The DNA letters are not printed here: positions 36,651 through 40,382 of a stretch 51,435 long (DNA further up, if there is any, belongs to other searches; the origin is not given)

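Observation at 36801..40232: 1143-aa outer-membrane protein with an internal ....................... repeat: possible half-size SprA-type translocon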

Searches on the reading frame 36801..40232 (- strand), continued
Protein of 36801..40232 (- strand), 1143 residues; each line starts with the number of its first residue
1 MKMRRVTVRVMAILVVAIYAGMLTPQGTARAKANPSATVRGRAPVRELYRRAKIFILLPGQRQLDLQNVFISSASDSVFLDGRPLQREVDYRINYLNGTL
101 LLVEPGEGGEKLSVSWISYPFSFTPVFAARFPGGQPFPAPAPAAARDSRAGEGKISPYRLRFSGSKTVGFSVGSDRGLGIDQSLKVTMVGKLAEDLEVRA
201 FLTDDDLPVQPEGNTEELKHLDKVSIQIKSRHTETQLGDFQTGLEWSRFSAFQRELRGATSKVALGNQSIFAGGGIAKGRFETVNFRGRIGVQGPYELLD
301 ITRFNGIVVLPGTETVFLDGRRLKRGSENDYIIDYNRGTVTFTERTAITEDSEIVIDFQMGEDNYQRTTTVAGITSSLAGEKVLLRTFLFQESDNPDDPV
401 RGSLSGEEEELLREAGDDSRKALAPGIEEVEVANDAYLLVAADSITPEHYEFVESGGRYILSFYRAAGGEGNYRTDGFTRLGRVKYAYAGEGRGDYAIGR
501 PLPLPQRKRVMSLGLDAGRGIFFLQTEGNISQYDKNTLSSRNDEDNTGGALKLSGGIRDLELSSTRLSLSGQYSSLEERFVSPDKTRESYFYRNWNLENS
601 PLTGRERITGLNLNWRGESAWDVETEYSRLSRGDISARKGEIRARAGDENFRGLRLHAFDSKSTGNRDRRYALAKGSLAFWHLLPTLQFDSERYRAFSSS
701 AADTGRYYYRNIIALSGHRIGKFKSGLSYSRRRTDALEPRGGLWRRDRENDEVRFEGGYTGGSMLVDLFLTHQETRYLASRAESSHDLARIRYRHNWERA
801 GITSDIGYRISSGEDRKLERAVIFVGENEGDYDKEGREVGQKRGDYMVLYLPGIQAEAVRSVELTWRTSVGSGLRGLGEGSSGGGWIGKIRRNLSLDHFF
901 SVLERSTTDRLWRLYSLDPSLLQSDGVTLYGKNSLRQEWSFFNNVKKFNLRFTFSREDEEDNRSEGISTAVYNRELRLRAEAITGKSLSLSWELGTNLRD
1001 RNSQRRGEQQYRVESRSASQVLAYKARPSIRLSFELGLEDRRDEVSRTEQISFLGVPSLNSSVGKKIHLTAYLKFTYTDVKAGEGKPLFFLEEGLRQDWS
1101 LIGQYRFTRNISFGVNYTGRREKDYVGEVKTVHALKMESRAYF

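Call 46: list_cluster_members(proteins=[P0111, P0118, P0122, P0128, P0140, P0165, P0194, P0220, P0246, P0265])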
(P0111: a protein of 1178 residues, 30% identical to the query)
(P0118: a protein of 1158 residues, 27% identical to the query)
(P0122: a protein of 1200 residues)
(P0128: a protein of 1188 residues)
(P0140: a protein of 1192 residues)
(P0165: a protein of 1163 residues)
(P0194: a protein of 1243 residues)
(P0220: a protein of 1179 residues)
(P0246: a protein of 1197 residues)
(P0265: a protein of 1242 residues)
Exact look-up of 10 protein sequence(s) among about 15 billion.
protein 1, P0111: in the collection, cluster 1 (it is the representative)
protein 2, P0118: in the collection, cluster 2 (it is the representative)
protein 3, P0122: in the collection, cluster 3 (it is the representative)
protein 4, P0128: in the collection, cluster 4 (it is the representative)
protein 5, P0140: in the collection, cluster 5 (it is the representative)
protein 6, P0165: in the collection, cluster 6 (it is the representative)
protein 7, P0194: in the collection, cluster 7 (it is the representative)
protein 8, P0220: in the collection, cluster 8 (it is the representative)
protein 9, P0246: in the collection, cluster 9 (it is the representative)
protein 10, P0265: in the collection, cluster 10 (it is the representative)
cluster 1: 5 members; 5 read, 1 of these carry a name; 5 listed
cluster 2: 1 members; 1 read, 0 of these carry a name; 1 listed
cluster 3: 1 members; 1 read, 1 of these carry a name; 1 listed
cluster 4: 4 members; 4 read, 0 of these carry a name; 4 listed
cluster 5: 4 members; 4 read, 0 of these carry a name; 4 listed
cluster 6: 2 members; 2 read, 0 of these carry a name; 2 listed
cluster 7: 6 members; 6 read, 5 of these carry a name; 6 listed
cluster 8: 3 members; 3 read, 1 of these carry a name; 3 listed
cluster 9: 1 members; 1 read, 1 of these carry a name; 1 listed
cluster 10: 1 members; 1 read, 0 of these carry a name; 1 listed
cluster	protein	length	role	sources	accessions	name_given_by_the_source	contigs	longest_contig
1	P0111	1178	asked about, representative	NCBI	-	-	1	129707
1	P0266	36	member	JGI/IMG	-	alpha-amylase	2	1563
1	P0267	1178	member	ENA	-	-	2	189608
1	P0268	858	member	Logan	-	-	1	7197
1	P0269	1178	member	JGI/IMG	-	-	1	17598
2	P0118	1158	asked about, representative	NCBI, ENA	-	-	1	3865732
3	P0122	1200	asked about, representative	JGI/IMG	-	hypothetical protein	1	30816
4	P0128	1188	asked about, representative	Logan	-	-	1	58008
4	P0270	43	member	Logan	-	-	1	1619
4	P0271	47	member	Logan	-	-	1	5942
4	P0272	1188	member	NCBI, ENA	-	-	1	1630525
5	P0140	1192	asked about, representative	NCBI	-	-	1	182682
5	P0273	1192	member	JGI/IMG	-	-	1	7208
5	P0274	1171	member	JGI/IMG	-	-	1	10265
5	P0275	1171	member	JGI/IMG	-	-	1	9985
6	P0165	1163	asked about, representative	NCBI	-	-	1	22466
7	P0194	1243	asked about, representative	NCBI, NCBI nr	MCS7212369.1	MAG: hypothetical protein NZ844_12170 [Chloroherpetonaceae bacterium] | hypothetical protein [Chloroherpetonaceae bacterium]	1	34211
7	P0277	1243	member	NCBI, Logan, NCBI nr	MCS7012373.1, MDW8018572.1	MAG: hypothetical protein RMI34_00670 [Chloroherpetonaceae bacterium] | hypothetical protein [Chloroherpetonaceae bacterium]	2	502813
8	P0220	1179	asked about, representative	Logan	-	-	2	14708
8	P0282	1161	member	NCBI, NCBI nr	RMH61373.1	MAG: hypothetical protein D6677_11920 [Calditrichaeota bacterium] | MAG: hypothetical protein D6677_11920 [Calditrichota bacterium]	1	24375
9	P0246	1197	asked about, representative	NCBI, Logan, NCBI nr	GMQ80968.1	MAG: hypothetical protein BMS9Abin05_0397 [Rhodothermia bacterium]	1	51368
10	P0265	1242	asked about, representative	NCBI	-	-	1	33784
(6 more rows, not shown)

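Call 47: find_related_loci(query=A1, collection=genome_contigs, flank=10000)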
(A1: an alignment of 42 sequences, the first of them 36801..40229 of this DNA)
Query A1 (1142 aa) in genome_contigs; peptide patterns used: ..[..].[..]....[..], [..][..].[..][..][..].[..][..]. (x = any residue, [..] = any of these).
599 stretches matched a pattern (row limit reached: there are more); 584 encode a relative of the query (tblastn E <= 1e-3); the best 80 are kept; 80 distinct loci.
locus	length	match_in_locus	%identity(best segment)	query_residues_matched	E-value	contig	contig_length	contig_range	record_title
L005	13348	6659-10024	60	22-1142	0e+0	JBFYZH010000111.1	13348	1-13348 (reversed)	MAG: Candidatus Krumholzibacteriota bacterium isolate PPR_0430 k121_1045504, whole genome shotgun sequence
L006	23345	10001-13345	60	28-1142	0e+0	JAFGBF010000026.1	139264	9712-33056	MAG: Candidatus Krumholzibacteriota bacterium isolate Zod_Metabat.1015 k87_10736198, whole genome shotgun sequence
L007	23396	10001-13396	58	2-1142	0e+0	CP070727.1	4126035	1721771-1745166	MAG: bacterium isolate bin44 chromosome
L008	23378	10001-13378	57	19-1142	0e+0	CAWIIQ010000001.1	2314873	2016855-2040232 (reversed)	MAG: Candidatus Krumholzibacteria bacterium isolate MFD03804.bin.1.34 genome assembly, contig: contig_15583, whole genom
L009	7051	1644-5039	57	2-1142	0e+0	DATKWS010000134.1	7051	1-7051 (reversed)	MAG TPA_asm: Patescibacteria group bacterium isolate SMAG_U14169 k141_4977856, whole genome shotgun sequence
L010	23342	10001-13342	57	31-1142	0e+0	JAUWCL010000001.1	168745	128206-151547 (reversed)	MAG: Candidatus Krumholzibacteriota bacterium isolate CSMAG_2137 CSMAG_2137_k141_1161846_length_168745_cov_31.6094, whol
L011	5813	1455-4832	56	19-1142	0e+0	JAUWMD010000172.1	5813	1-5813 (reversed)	MAG: Candidatus Krumholzibacteriota bacterium isolate CSMAG_2389 CSMAG_2389_k141_570079_length_5813_cov_6.0000, whole ge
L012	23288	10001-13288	55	51-1142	0e+0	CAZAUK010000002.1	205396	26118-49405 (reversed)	MAG TPA_asm: uncultured bacterium isolate binchicken_co17_184 genome assembly, contig: NODE_123_length_205396_cov_10.649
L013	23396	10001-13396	54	2-1142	0e+0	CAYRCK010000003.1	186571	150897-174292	MAG TPA_asm: uncultured bacterium isolate binchicken_co334_246 genome assembly, contig: NODE_46_length_186571_cov_8.0009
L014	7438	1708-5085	53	13-1142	0e+0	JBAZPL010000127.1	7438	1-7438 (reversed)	MAG: Candidatus Krumholzibacteriia bacterium isolate SO_2017_SWC_29 scaffold_8503_c1_LP-4_2017, whole genome shotgun seq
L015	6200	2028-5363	54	35-1142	0e+0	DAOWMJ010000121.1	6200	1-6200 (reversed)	MAG TPA_asm: Candidatus Latescibacterota bacterium isolate CSMAG_2999 CSMAG_2999_k141_437537_length_6200_cov_69.0593, wh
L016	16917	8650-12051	51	7-1142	0e+0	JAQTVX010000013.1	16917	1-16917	MAG: Candidatus Krumholzibacteriia bacterium isolate STB_98 NODE_7928_length_16917_cov_2.582490_Sandtown_B, whole genome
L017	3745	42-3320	53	54-1142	0e+0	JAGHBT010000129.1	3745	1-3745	MAG: bacterium isolate AUK263 PB_MBMC_217_c_000000000121, whole genome shotgun sequence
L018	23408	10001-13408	56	2-1142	0e+0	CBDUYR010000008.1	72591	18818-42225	MAG TPA_asm: uncultured bacterium isolate SRR21487739_maxbin2_12 genome assembly, contig: ERZ25074848.9, whole genome sh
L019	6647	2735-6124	52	6-1142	0e+0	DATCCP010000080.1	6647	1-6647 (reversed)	MAG TPA_asm: Candidatus Krumholzibacteriaceae bacterium isolate SMAG_U7702 k141_138010, whole genome shotgun sequence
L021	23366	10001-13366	50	2-1142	0e+0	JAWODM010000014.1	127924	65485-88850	MAG: Candidatus Krumholzibacteriales bacterium isolate BLK5-2.bin.162 k191_2296621, whole genome shotgun sequence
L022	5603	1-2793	59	212-1142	0e+0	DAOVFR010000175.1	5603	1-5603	MAG TPA_asm: Candidatus Krumholzibacteriota bacterium isolate CSMAG_1114 CSMAG_1114_k141_7299809_length_5603_cov_8.5161,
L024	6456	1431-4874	45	4-1142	0e+0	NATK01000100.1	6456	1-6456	MAG: Candidatus Latescibacteria bacterium 4484_7 ex4484_7_scaffold_14083, whole genome shotgun sequence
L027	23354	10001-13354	61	27-1142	0e+0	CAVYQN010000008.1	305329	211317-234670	MAG: Candidatus Krumholzibacteria bacterium isolate MFD04716.bin.2.305 genome assembly, contig: contig_99950, whole geno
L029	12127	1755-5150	55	7-1142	0e+0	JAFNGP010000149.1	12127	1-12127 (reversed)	Bacterium isolate bin_45 PROKKA_contig000149, whole genome shotgun sequence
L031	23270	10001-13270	35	62-1142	0e+0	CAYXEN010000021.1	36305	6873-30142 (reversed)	MAG TPA_asm: uncultured bacterium isolate binchicken_co172_248 genome assembly, contig: NODE_742_length_36305_cov_10.461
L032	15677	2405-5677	35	61-1142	0e+0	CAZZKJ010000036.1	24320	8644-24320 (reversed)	MAG TPA_asm: uncultured bacterium isolate binchicken_co275_80 genome assembly, contig: NODE_2490_length_24320_cov_8.4866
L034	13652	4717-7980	33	65-1142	5e-168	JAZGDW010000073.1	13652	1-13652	MAG: Candidatus Krumholzibacteriia bacterium isolate SCS3bin.53 SCS3bin.53_73, whole genome shotgun sequence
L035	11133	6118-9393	34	58-1142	3e-168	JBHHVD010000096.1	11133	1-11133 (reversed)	MAG: Candidatus Krumholzibacteriia bacterium isolate S.4.sp3_bin.33 NODE_2472_length_11133_cov_5.132876, whole genome sh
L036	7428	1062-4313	32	65-1142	2e-154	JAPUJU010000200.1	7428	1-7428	MAG: bacterium isolate KW1-S15_115 KW1-S15_115_cg200, whole genome shotgun sequence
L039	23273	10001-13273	31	50-1142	8e-108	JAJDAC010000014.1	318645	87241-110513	MAG: Candidatus Krumholzibacteriota bacterium isolate OFTM315 OFTM315_13, whole genome shotgun sequence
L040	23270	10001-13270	30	54-1142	2e-112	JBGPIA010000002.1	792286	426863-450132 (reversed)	MAG: Candidatus Krumholzibacteriia bacterium isolate OBJ_0618_7090110_345 k141_5705102_length_792286_cov_25.7353, whole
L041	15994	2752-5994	29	56-1142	1e-105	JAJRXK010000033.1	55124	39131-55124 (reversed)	MAG: Candidatus Krumholzibacteriota bacterium isolate Dive96_bin3.147 k141_1538131, whole genome shotgun sequence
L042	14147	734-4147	28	65-1142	2e-93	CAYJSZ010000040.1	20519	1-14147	MAG TPA_asm: uncultured Ignavibacteriaceae bacterium isolate ERP125453_co1_265 genome assembly, contig: NODE_2525_length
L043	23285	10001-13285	30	54-1142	5e-107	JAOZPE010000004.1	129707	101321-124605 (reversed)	MAG: Candidatus Krumholzibacteriia bacterium isolate GMC4.metabat2.160 GMC4_29_length_129707_cov_9.987605, whole genome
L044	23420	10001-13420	26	37-1142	2e-87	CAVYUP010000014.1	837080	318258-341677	MAG: uncultured Bacteroidetes bacterium isolate MFD01721.bin.1.11 genome assembly, contig: contig_9903, whole genome sho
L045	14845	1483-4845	27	65-1142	8e-87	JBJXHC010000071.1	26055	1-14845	MAG: Bacteroidota bacterium isolate F1F2.bin.124 k127_3515786, whole genome shotgun sequence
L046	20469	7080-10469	52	1-1142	0e+0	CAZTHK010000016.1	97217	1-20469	MAG TPA_asm: uncultured bacterium isolate SRP141376_co1_20 genome assembly, contig: NODE_554_length_97217_cov_87.103775,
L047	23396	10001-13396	26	49-1142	3e-85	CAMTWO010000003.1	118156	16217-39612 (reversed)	MAG: uncultured Ignavibacteriae bacterium isolate G03_MAG_00003 genome assembly, contig: G03_MAG_00003_000000000021, who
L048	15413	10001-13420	26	37-1142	7e-85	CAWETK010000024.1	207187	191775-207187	MAG: uncultured Ignavibacteria bacterium isolate MFD01721.bin.1.168 genome assembly, contig: contig_63233, whole genome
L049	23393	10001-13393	27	54-1142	5e-87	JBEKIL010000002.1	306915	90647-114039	MAG: Bacteroidota bacterium isolate SPRUCE 29 SPRUCE_29_2, whole genome shotgun sequence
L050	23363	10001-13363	27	65-1142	8e-84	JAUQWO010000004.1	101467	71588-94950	MAG: Bacteroidota bacterium isolate BIN5 contig_24856, whole genome shotgun sequence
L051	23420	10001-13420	26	37-1142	8e-84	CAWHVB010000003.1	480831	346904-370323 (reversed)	MAG: uncultured Ignavibacteria bacterium isolate MFD02416.bin.1.237 genome assembly, contig: contig_45065, whole genome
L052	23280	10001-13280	30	59-1142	4e-147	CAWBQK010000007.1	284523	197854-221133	MAG: Candidatus Latescibacteria bacterium isolate MFD03804.bin.2.152 genome assembly, contig: contig_51590, whole genome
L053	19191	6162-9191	27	162-1142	1e-82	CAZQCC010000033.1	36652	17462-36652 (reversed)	MAG TPA_asm: uncultured Ignavibacterium sp. isolate binchicken_co269_87 genome assembly, contig: NODE_964_length_36652_c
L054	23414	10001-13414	26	51-1142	1e-82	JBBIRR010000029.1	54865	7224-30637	MAG: Ignavibacteriales bacterium isolate ETS170220_bin_354 NODE_418_length_54865_cov_5.61031, whole genome shotgun seque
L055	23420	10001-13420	26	37-1142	2e-82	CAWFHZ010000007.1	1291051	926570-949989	MAG: uncultured Ignavibacteria bacterium isolate MFD02416.bin.1.322 genome assembly, contig: contig_19194, whole genome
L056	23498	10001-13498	26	8-1142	1e-84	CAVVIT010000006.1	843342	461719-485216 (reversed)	MAG: Ignavibacteriota bacterium isolate MFD01476.bin.1.164 genome assembly, contig: contig_13488, whole genome shotgun s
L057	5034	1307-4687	27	63-1142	1e-82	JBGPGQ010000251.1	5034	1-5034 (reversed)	MAG: Bacteroidota bacterium isolate OBJ_0618_7090110_39 k141_2930873_length_5034_cov_12.0000, whole genome shotgun seque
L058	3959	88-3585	26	2-1142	4e-83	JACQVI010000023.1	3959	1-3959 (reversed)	MAG: Ignavibacteriae bacterium isolate NC_groundwater_1459_Ag_S-0.65um_45_22 S_p65_S5_coassembly_k141_511211, whole geno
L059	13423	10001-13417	27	49-1142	2e-81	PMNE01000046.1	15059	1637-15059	MAG: Ignavibacteriae bacterium isolate fen_1260 73.20100900_E3D.23_contig_9846, whole genome shotgun sequence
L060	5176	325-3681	27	65-1142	1e-81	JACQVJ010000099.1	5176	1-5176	MAG: Ignavibacteriae bacterium isolate NC_groundwater_1460_Ag_S-0.65um_52_13 S_p65_S5_coassembly_k141_1526846, whole gen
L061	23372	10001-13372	26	63-1142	6e-81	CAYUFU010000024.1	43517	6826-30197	MAG TPA_asm: uncultured Chitinophagales bacterium isolate binchicken_co274_268 genome assembly, contig: NODE_2255_length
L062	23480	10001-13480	27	4-1142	7e-81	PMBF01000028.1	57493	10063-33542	MAG: Ignavibacteriae bacterium isolate fen_1294 73.20120700_E3M.80_contig_172513, whole genome shotgun sequence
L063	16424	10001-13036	26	162-1142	9e-81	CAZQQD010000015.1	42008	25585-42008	MAG TPA_asm: uncultured Ignavibacteriaceae bacterium isolate SRP214966_co3_137 genome assembly, contig: NODE_792_length_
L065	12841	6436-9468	27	162-1142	1e-79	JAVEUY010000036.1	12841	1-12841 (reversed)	MAG: Ignavibacteriaceae bacterium isolate BF4_103 NODE_15530_length_12841_cov_3.021866_Biofilm4, whole genome shotgun se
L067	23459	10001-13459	25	7-1142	3e-79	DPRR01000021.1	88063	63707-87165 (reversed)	MAG TPA_asm: Ignavibacteriales bacterium isolate UBA8501 contig_111090, whole genome shotgun sequence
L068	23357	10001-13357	28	65-1142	9e-82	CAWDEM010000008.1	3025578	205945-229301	MAG: Ignavibacteriota bacterium isolate MFD05942.bin.1.74 genome assembly, contig: contig_851, whole genome shotgun sequ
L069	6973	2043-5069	27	162-1142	2e-79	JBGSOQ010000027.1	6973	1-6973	MAG: Ignavibacteriaceae bacterium isolate JTS-AC284 k141_2458117, whole genome shotgun sequence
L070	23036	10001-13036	26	162-1142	3e-79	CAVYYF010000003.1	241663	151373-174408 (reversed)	MAG: uncultured Bacteroidetes bacterium isolate MFD05684.bin.1.9 genome assembly, contig: contig_29811, whole genome sho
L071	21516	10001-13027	27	162-1142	9e-79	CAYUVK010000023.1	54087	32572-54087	MAG TPA_asm: uncultured Ignavibacteriaceae bacterium isolate SRP214966_co4_500 genome assembly, contig: NODE_324_length_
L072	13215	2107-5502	26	58-1142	8e-79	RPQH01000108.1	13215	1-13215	MAG: Ignavibacteriae bacterium isolate metabat2.211 metabat2.211_Contig_421575, whole genome shotgun sequence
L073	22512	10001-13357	27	65-1142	9e-79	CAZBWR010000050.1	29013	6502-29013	MAG TPA_asm: uncultured Chitinophagales bacterium isolate SRP287453_co1_248 genome assembly, contig: NODE_2703_length_29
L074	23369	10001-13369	26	63-1142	3e-78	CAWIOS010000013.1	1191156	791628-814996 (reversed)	MAG: Ignavibacteriota bacterium isolate MFD01476.bin.1.169 genome assembly, contig: contig_34301, whole genome shotgun s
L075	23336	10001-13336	26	65-1142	4e-78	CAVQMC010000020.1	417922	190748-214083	MAG: uncultured Ignavibacteria bacterium isolate MFD02923.bin.2.72 genome assembly, contig: contig_35598, whole genome s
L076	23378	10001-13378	26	5-1142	4e-78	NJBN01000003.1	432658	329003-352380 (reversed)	MAG: candidate division LCP-89 bacterium B3_LCP 7, whole genome shotgun sequence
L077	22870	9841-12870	25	162-1142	7e-78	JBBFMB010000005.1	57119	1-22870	MAG: Ignavibacterium sp. isolate Uz-U4-40 NODE_5_length_57119_cov_2.901318, whole genome shotgun sequence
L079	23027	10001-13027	26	162-1142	9e-78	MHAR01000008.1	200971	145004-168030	MAG: Ignavibacteria bacterium RIFOXYB12_FULL_35_14 rifoxyb3_full_scaffold_13, whole genome shotgun sequence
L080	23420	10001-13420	26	37-1142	3e-87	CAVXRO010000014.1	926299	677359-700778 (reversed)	MAG: uncultured Bacteroidetes bacterium isolate MFD01721.bin.1.123 genome assembly, contig: contig_7273, whole genome sh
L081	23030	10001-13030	26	162-1142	8e-78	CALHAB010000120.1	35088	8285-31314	MAG: uncultured Ignavibacterium sp. isolate R1_Bin_MAXBIN__024_1 genome assembly, contig: c_000001375452, whole genome s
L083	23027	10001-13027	27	162-1142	2e-77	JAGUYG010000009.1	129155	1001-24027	MAG: Ignavibacteriales bacterium isolate DeMMO6_2 c_000000009281, whole genome shotgun sequence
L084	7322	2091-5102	26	162-1142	4e-77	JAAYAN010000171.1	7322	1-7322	MAG: Ignavibacteria bacterium isolate AS06rmzACSIP_142 592262_AS06, whole genome shotgun sequence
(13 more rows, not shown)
